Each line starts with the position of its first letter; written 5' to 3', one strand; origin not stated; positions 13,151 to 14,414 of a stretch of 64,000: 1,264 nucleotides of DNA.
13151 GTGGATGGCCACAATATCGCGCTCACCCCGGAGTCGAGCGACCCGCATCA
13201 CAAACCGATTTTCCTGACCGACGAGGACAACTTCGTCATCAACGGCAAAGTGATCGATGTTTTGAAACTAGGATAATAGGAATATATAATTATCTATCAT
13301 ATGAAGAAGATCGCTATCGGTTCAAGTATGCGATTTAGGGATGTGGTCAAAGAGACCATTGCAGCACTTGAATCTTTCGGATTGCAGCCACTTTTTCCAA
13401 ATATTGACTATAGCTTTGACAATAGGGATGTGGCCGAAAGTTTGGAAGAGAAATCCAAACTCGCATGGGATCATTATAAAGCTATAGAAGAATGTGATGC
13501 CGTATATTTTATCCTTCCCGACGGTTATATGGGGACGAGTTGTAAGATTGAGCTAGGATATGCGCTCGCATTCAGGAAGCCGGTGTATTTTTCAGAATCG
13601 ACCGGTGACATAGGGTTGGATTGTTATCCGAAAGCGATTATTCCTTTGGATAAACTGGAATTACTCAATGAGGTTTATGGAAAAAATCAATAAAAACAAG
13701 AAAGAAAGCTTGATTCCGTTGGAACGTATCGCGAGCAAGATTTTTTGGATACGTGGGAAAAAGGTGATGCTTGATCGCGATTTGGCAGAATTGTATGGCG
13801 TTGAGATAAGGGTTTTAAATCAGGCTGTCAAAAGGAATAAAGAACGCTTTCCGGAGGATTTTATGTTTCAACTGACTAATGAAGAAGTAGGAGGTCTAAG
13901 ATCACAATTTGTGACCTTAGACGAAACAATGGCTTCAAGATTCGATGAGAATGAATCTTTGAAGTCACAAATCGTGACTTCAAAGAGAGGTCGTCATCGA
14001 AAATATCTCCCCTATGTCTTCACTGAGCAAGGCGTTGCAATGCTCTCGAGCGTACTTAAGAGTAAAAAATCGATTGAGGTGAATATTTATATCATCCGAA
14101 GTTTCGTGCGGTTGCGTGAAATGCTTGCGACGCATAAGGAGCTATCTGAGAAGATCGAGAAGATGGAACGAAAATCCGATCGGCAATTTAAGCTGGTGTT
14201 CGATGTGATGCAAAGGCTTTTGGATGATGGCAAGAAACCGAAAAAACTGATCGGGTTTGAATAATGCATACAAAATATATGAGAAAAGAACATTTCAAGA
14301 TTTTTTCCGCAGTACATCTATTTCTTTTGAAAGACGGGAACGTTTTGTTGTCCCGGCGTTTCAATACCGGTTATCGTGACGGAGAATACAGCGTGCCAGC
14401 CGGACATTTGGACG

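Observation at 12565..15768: lexA-headed five-gene operon encoding an NDT-like enzyme, an ORF6N protein, a Nudix hydrolase and an APH-type kinase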

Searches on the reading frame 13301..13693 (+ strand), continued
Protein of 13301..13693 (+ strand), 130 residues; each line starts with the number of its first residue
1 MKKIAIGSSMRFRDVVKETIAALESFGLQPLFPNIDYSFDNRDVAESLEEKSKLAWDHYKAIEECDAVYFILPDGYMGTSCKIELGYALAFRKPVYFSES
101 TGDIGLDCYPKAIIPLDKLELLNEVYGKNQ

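Call 75: fold_search(model_id=the predicted structure, library=pdb)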
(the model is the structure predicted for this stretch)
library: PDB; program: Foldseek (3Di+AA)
matches with E <= 10: 1308; with E <= 0.001: 41
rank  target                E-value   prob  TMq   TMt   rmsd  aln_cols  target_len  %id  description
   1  9emx_C                1.5e-05  1.00  0.62  0.54   5.5       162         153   17  Nucleoside 2'deoxyribosyltransferase from Chroococcidiopsis thermalis PCC 7203 Double Mutant Y7F A9S bound to Cordycep (released 2025-05-07)
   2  8pqs_D                1.5e-05  1.00  0.63  0.55   5.1       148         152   16  Nucleoside 2'deoxyribosyltransferase from Chroococcidiopsis thermalis PCC 7203 E88A Mutant (released 2024-02-21)
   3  8pqr_D                2.1e-05  1.00  0.63  0.55   5.7       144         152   17  Nucleoside 2'deoxyribosyltransferase from Chroococcidiopsis thermalis PCC 7203 WT bound to DAD_Immucillin-H (released 2024-02-21)
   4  8pqr_A                2.4e-05  1.00  0.65  0.56   5.6       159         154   17  Nucleoside 2'deoxyribosyltransferase from Chroococcidiopsis thermalis PCC 7203 WT bound to DAD_Immucillin-H (released 2024-02-21)
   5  4jen_B                2.7e-05  1.00  0.58  0.61   4.7       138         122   19  Structure of Clostridium botulinum CMP N-glycosidase, BcmB (released 2013-09-11)
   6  9emx_B                4.4e-05  1.00  0.66  0.57   5.0       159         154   17  Nucleoside 2'deoxyribosyltransferase from Chroococcidiopsis thermalis PCC 7203 Double Mutant Y7F A9S bound to Cordycep (released 2025-05-07)
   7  8pqt_A                4.7e-05  1.00  0.63  0.55   5.7       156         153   17  Nucleoside 2'deoxyribosyltransferase from Chroococcidiopsis thermalis PCC 7203 WT bound to Bis-Tris (released 2024-02-21)
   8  8pqp_A                5.0e-05  1.00  0.62  0.54   6.2       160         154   17  Nucleoside 2'deoxyribosyltransferase from Chroococcidiopsis thermalis PCC 7203 D62N Mutant bound to ImmH-Forodesine (released 2024-02-21)
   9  8qc0_B                6.0e-05  1.00  0.71  0.61   3.1       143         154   15  Nucleoside 2'deoxyribosyltransferase from Chroococcidiopsis thermalis PCC 7203 WT ribosylated (released 2024-02-21)
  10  8qc0_D                6.0e-05  1.00  0.63  0.56   5.1       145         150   16  Nucleoside 2'deoxyribosyltransferase from Chroococcidiopsis thermalis PCC 7203 WT ribosylated (released 2024-02-21)
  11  8qc0_A                6.4e-05  1.00  0.63  0.56   5.5       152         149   16  Nucleoside 2'deoxyribosyltransferase from Chroococcidiopsis thermalis PCC 7203 WT ribosylated (released 2024-02-21)
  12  8pqs_B                6.8e-05  1.00  0.63  0.55   5.1       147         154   16  Nucleoside 2'deoxyribosyltransferase from Chroococcidiopsis thermalis PCC 7203 E88A Mutant (released 2024-02-21)
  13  9emw_A                8.7e-05  1.00  0.62  0.54   5.0       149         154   17  Nucleoside 2'deoxyribosyltransferase from Chroococcidiopsis thermalis PCC 7203 Y7F Mutant bound to ImmH-Forodesine (released 2025-05-14)
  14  9emx_A                8.7e-05  1.00  0.60  0.52   5.9       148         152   17  Nucleoside 2'deoxyribosyltransferase from Chroococcidiopsis thermalis PCC 7203 Double Mutant Y7F A9S bound to Cordycep (released 2025-05-07)
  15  8pqq_D                8.7e-05  1.00  0.58  0.51   5.2       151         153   17  Nucleoside 2'deoxyribosyltransferase from Chroococcidiopsis thermalis PCC 7203 E88Q Mutant bound to Clofarabine (released 2024-02-21)
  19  8pqs_A                1.2e-04  1.00  0.63  0.55   5.7       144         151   15  Nucleoside 2'deoxyribosyltransferase from Chroococcidiopsis thermalis PCC 7203 E88A Mutant (released 2024-02-21)
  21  8pqq_A                2.0e-04  1.00  0.60  0.52   6.2       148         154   16  Nucleoside 2'deoxyribosyltransferase from Chroococcidiopsis thermalis PCC 7203 E88Q Mutant bound to Clofarabine (released 2024-02-21)
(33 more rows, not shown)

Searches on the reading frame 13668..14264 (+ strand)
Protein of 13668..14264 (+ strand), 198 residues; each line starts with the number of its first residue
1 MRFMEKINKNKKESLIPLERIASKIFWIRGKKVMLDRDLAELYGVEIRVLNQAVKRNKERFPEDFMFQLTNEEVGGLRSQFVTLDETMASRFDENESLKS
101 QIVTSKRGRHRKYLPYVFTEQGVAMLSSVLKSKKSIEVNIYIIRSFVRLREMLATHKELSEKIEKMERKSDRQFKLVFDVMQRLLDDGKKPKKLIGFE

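Call 3: search_protein_families(library=pfam, proteins=[window:13668-14264:+], max_evalue=0.01)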
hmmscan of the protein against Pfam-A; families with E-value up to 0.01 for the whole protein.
window:13668-14264:+ (198 aa): 2 families
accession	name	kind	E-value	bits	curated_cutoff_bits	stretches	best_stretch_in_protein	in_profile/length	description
PF10543.14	ORF6N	-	5.7e-38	129.5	27.8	1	23-129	1-86/86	ORF6N domain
PF09669.15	Phage_pRha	-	0.0035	18.3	29.9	0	97-150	37-90/91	Phage regulatory protein Rha (Phage_pRha)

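Call 40: search_protein_families(library=ncbifam, proteins=[window:13668-14264:+], max_evalue=0.01)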
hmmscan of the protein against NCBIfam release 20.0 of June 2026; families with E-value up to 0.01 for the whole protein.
window:13668-14264:+ (198 aa): 0 families

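Call 41: search_protein_families(library=padloc, proteins=[window:13668-14264:+], max_evalue=0.01)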
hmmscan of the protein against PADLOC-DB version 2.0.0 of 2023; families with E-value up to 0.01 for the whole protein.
window:13668-14264:+ (198 aa): 3 families
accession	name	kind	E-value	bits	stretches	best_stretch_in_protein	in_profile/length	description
PDLC04856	PDC-S05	-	3e-61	204.2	2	12-91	3-82/177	-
PDLC04869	PDC-S05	-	8.6e-58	193.9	1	9-195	5-174/306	-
PDLC04849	PDC-S05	-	8.4e-42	140.9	2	15-91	4-80/183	-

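Call 42: search_protein_families(library=phrogs, proteins=[window:13668-14264:+], max_evalue=0.001)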
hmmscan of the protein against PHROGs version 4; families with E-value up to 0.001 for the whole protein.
window:13668-14264:+ (198 aa): 8 families
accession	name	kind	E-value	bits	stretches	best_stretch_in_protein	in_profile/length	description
phrog_4792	-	transcription regulation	1.3e-27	98.2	1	16-156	8-129/268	anti-repressor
phrog_1726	-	transcription regulation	5.4e-07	30.7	1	29-184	13-160/264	anti-repressor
phrog_373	-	transcription regulation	3.7e-06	27.5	1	26-166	92-209/373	anti-repressor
phrog_1760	-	transcription regulation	2.1e-05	25.3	1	31-138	18-107/232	anti-repressor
phrog_63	-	transcription regulation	3.7e-05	24.2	1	26-158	128-232/431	anti-repressor Ant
phrog_2379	-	transcription regulation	4.5e-05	24.3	1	36-138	23-107/187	anti-repressor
phrog_7755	-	transcription regulation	7.2e-05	23.4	0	28-185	129-256/282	anti-repressor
phrog_2657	-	transcription regulation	0.00019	21.8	1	37-170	27-131/243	transcriptional regulator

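Call 71: find_related_loci(query=window:13668-14264:+, collection=viral_contigs, flank=4000)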
Query window:13668-14264:+ (198 aa) in viral_contigs; peptide patterns used: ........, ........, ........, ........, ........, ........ (x = any residue, [..] = any of these).
110 stretches matched a pattern; 100 encode a relative of the query (tblastn E <= 1e-3); the best 80 are kept; 80 distinct loci.
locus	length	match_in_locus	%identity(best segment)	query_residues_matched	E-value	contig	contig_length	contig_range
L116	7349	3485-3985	51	10-197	2e-54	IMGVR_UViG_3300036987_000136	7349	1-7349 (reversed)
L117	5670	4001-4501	51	10-197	2e-54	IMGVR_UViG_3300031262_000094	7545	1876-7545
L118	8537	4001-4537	51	15-197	2e-50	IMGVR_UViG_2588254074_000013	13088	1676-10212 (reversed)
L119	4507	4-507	45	13-198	4e-45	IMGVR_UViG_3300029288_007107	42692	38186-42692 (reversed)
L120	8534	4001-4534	44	14-197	2e-43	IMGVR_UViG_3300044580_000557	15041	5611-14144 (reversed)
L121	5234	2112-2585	48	18-187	7e-43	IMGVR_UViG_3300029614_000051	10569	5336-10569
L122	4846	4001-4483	45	18-197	3e-42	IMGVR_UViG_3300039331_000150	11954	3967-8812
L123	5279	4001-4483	47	18-197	6e-42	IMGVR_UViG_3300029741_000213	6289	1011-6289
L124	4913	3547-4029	45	18-197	5e-42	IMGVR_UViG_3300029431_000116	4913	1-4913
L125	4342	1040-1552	46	12-197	8e-42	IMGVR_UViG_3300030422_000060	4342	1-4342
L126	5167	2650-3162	46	12-197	1e-41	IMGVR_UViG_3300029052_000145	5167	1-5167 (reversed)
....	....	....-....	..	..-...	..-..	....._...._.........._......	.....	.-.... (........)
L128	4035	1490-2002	46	12-197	8e-42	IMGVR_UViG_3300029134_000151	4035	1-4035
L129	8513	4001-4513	46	12-197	1e-41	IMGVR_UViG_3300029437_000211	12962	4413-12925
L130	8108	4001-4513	46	12-197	9e-42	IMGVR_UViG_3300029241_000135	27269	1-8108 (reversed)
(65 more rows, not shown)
